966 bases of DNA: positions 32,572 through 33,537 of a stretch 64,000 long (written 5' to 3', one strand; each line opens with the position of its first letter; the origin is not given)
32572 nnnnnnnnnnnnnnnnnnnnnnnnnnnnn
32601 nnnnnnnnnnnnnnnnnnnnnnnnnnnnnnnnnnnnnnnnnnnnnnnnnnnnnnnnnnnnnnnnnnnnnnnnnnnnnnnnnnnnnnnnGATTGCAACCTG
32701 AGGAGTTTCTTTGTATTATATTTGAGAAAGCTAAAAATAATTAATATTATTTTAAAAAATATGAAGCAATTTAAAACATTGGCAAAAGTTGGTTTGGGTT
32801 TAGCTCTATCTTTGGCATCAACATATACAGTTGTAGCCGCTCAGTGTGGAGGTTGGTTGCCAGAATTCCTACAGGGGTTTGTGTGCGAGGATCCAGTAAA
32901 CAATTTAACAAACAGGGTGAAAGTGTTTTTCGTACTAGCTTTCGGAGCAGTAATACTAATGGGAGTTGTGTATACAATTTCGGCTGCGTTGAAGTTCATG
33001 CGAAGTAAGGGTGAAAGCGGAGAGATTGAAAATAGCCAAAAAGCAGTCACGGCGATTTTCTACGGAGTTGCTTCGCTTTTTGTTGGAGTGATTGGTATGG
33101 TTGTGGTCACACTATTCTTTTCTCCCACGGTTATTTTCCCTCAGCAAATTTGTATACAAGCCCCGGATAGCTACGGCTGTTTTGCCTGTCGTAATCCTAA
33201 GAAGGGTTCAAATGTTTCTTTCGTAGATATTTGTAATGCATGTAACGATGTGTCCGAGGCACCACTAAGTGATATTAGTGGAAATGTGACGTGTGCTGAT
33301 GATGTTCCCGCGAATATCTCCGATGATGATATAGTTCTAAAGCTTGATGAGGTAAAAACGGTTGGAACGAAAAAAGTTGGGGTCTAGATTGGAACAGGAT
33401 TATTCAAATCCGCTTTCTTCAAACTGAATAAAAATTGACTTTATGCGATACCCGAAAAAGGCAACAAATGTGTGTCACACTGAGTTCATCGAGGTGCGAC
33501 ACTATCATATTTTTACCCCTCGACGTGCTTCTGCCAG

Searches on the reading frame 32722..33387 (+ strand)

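Call 6: search_protein_families(library=pfam, proteins=[window:32722-33387:+], max_evalue=0.01)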
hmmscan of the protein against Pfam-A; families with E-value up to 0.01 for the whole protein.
window:32722-33387:+ (221 aa): 1 family
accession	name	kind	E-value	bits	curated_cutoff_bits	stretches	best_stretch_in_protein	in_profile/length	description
PF16996.10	Asp4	-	0.0092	16.6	27.7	1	62-86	28-52/55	Accessory secretory protein Sec Asp4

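Call 19: search_protein_families(library=phrogs, proteins=[window:32722-33387:+], max_evalue=0.01)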
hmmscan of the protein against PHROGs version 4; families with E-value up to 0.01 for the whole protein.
window:32722-33387:+ (221 aa): 0 families

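Call 54: search_protein_families(library=ncbifam, proteins=[window:32722-33387:+], max_evalue=0.1)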
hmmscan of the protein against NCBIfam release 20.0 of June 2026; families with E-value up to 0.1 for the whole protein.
window:32722-33387:+ (221 aa): 0 families
